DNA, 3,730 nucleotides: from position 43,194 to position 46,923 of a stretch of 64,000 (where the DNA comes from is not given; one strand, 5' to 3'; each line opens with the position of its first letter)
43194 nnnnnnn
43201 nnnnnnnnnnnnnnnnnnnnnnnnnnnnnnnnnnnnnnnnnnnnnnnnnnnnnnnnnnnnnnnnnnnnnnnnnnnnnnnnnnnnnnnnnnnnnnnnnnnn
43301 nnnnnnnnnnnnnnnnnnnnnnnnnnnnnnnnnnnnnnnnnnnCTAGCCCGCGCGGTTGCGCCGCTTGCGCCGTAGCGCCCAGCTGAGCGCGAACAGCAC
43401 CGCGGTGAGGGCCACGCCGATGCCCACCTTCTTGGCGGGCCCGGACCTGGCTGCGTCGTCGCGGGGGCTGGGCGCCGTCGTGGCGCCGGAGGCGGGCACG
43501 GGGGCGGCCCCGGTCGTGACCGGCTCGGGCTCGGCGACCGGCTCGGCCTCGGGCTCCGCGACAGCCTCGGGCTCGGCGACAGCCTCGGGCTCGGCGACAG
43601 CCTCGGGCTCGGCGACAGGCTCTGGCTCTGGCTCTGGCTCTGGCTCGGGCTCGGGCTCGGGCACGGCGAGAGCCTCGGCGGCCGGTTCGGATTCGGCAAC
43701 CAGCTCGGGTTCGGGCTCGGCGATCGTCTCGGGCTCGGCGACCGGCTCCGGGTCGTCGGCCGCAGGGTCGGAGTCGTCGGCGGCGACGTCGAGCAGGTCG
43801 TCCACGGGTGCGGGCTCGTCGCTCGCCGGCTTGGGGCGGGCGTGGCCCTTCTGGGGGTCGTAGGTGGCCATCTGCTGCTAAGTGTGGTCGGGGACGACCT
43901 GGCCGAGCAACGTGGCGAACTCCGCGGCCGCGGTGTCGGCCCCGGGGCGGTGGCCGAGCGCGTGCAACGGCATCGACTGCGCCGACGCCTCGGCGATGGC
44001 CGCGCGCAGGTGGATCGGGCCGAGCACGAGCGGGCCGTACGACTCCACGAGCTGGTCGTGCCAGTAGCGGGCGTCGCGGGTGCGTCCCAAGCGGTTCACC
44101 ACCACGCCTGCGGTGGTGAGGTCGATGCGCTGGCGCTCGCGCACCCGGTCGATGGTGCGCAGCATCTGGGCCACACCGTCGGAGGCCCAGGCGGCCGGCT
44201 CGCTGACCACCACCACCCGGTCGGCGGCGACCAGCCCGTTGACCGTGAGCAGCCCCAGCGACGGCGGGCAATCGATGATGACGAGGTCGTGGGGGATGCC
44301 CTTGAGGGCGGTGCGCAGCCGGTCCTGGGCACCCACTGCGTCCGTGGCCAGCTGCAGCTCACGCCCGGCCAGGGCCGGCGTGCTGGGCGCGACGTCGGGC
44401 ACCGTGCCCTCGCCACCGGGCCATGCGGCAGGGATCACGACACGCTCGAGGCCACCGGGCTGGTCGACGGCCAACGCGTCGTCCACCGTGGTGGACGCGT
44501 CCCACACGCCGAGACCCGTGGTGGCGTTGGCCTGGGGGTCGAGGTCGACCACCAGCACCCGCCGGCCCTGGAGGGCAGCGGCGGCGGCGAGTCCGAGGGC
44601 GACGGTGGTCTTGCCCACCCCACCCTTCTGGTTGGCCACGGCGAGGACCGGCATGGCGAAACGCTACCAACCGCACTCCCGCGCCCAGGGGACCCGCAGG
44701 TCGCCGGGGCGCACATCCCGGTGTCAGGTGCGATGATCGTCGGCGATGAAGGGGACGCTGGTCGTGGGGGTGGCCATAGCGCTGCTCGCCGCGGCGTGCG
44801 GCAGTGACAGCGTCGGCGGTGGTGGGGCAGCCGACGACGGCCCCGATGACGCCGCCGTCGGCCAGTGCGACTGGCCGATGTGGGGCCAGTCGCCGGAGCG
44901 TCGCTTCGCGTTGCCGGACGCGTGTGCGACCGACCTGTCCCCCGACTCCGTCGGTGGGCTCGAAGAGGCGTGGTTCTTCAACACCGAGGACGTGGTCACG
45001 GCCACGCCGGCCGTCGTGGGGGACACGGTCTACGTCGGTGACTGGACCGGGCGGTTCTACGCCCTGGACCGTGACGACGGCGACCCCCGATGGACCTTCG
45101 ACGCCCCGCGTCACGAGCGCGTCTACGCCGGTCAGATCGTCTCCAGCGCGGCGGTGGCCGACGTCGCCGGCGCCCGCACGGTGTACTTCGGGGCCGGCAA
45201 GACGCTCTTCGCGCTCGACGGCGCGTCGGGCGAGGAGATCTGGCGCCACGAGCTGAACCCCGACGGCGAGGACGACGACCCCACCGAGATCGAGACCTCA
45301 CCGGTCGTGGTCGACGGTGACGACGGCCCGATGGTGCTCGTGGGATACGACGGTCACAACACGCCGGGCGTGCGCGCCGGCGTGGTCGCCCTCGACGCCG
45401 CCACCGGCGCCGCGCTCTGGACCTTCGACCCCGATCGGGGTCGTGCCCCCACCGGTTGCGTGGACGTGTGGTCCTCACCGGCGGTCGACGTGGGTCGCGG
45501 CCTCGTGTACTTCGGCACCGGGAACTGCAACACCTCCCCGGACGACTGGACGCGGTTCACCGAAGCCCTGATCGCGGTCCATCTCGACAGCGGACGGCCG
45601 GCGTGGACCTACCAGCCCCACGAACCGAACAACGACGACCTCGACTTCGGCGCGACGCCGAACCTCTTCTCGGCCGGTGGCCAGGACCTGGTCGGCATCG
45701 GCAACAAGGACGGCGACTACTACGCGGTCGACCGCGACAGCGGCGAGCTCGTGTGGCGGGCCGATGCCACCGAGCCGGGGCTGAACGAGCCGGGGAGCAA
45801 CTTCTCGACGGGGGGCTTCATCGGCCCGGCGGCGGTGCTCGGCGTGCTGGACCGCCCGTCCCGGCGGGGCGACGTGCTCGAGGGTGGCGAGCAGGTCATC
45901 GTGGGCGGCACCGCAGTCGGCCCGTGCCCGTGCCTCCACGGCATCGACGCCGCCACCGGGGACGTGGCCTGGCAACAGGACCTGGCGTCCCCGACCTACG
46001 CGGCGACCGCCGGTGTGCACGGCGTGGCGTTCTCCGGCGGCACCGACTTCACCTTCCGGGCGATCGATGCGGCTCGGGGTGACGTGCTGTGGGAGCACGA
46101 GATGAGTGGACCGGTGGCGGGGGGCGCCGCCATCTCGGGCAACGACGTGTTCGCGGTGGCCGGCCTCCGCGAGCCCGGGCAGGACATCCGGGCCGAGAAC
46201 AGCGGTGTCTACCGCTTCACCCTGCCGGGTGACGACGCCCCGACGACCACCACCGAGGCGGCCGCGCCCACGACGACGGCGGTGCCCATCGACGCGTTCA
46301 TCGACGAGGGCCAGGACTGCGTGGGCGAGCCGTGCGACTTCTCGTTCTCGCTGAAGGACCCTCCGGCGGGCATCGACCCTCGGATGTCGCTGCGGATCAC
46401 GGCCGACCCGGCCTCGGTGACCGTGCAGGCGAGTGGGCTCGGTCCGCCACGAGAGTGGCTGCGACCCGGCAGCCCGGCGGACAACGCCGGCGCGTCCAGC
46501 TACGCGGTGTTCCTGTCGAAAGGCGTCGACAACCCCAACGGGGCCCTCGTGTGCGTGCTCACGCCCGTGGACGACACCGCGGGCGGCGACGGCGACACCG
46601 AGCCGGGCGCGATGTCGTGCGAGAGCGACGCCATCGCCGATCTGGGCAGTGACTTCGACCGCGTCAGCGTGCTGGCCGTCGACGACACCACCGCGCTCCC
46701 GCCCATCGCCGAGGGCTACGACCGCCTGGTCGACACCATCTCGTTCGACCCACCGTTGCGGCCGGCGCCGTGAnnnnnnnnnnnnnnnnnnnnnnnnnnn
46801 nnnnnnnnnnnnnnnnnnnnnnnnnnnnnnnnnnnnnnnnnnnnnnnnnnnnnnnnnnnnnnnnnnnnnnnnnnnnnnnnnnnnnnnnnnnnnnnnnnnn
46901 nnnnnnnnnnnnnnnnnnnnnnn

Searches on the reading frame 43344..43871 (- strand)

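Call 47: search_protein_families(library=pfam, proteins=[window:43344-43871:-], max_evalue=0.00001)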
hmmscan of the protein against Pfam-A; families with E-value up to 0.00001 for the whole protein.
window:43344-43871:- (175 aa): 1 family
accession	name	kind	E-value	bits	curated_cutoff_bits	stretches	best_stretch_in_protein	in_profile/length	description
PF05887.16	Trypan_PARP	-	6.5e-08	33.1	100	1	29-90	49-110/134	Procyclic acidic repetitive protein (PARP)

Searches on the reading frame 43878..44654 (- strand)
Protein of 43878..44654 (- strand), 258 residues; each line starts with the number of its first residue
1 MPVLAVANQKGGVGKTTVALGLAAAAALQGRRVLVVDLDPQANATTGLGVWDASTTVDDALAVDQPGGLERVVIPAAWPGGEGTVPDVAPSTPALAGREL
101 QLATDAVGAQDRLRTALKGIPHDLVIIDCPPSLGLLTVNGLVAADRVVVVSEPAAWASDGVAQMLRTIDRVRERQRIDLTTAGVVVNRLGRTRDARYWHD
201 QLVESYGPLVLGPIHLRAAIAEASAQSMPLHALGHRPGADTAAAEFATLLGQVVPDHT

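Call 47: search_protein_families(library=pfam, proteins=[window:43878-44654:-], max_evalue=0.00001)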
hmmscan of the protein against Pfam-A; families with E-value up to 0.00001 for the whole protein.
window:43878-44654:- (258 aa): 7 families
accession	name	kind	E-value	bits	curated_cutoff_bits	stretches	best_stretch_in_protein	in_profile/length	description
PF13614.12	AAA_31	-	1.2e-41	143.1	27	1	3-179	3-175/177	AAA domain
PF01656.29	CbiA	-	1.3e-26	93.5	25.4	1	4-230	1-125/125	CobQ/CobB/MinD/ParA nucleotide binding domain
PF10609.15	ParA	-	7e-11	42.5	27.1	1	3-39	5-41/246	NUBPL iron-transfer P-loop NTPase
PF09140.17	MipZ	-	7.9e-08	32.4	20.7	1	4-42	3-41/262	ATPase MipZ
PF06564.18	CBP_BcsQ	-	1e-07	32.2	21.3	0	1-41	1-41/234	Cellulose biosynthesis protein BcsQ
PF00142.24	Fer4_NifH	-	7.2e-07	29.4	25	0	10-57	8-55/271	4Fe-4S iron sulfur cluster binding proteins, NifH/frxC family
PF02374.21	ArsA_ATPase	-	3.6e-06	26.8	24.3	0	10-43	9-42/305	Anion-transporting ATPase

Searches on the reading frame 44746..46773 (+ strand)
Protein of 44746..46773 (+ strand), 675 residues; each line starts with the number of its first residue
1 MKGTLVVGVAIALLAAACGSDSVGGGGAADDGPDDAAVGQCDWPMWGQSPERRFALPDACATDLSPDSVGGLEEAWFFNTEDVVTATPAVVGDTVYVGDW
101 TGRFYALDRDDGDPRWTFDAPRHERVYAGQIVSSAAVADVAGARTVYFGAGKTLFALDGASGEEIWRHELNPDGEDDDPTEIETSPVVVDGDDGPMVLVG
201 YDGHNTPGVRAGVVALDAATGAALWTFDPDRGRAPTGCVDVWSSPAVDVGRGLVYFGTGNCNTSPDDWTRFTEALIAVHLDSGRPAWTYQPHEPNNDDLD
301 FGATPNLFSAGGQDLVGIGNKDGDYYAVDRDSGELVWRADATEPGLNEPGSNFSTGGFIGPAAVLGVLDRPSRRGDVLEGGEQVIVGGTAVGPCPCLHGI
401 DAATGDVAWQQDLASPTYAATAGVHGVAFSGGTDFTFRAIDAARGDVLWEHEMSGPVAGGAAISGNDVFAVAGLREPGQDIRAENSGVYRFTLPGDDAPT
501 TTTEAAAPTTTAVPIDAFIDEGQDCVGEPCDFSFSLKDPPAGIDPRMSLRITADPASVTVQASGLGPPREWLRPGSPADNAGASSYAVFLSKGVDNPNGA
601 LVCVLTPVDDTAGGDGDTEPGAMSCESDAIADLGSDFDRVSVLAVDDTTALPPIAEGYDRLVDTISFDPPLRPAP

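Call 47: search_protein_families(library=pfam, proteins=[window:44746-46773:+], max_evalue=0.00001)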
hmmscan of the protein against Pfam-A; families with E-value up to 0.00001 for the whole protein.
window:44746-46773:+ (675 aa): 3 families
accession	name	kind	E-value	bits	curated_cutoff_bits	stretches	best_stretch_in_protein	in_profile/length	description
PF13360.13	PQQ_2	-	3.2e-33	115.8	27.6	3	74-259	15-177/233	Outer membrane protein assembly factor BamB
PF01011.28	PQQ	-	6.5e-29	101.5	26.7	1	43-338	1-337/595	Glucose/ethanol/alcohol dehydrogenase, beta-propeller domain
PF13570.13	Beta-prop_ACSF4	-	5.1e-19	69.3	133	1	74-171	41-132/329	Beta-alanine-activating enzyme, beta-propeller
